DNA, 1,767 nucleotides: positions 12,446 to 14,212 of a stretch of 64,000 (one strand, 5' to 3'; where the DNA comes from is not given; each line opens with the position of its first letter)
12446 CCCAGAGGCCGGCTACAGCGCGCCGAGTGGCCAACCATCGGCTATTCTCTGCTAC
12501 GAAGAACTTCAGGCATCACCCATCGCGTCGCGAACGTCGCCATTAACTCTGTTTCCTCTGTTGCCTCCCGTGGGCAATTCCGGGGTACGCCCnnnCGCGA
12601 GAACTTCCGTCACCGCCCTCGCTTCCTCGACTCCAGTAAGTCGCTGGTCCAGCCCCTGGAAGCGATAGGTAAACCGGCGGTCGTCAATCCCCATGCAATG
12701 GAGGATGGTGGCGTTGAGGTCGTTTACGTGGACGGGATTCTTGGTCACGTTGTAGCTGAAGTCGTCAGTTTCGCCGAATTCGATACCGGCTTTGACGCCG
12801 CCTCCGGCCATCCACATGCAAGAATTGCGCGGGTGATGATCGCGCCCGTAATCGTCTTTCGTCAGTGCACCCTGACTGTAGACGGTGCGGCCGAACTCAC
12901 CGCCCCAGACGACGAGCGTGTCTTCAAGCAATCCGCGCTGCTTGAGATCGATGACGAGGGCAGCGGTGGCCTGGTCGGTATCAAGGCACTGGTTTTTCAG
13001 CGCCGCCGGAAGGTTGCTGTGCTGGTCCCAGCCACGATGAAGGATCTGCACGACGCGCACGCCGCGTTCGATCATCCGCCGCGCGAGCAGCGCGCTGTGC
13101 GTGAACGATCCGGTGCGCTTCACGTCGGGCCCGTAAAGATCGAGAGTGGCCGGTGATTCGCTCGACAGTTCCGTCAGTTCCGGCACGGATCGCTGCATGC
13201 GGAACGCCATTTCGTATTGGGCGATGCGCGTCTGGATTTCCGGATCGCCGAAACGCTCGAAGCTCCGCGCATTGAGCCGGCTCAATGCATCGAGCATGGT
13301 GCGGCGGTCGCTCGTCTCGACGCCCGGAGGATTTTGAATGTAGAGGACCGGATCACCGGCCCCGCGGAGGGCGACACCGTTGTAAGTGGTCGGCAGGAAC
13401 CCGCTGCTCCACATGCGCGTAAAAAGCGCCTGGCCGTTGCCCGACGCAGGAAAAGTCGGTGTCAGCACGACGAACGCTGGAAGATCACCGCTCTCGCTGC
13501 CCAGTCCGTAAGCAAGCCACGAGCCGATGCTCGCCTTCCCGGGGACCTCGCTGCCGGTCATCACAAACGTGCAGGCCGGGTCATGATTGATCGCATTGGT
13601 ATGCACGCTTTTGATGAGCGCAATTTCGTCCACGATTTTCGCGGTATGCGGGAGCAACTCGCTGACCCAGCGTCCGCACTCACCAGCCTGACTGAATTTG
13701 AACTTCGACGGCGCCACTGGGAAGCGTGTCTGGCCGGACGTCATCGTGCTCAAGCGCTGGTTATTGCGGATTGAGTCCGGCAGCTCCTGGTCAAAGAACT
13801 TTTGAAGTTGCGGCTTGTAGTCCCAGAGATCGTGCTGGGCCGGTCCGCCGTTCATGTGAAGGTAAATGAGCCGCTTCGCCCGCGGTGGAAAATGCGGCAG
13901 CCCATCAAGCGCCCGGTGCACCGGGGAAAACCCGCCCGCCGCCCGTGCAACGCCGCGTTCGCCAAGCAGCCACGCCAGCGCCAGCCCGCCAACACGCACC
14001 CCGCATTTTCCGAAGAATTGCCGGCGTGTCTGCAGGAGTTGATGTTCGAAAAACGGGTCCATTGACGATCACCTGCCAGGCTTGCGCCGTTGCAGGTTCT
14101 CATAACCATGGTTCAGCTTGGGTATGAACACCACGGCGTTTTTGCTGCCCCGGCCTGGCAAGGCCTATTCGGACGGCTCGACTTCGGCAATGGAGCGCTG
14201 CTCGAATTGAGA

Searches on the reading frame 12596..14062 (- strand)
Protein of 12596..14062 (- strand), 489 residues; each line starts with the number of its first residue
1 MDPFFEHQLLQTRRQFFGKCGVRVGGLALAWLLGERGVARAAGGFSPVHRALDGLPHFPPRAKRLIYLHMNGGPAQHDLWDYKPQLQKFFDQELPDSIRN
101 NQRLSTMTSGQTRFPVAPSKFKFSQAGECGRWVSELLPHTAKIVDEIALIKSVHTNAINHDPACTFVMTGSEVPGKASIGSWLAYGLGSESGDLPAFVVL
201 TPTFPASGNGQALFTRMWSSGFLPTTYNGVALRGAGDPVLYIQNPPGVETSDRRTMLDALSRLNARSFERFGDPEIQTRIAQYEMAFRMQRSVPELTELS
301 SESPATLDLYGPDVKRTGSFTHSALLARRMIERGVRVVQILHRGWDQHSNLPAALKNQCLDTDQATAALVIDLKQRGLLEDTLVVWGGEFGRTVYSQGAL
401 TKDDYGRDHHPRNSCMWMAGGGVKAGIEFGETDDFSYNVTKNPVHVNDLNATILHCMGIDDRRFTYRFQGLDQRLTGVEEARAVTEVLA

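Call 25: search_protein_families(library=pfam, proteins=[window:12596-14062:-], max_evalue=0.001)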
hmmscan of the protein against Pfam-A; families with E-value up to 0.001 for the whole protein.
window:12596-14062:- (489 aa): 1 family
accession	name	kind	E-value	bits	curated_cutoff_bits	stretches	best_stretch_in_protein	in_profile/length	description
PF07394.17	DUF1501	-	2.1e-144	482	27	1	62-488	1-390/390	Protein of unknown function (DUF1501)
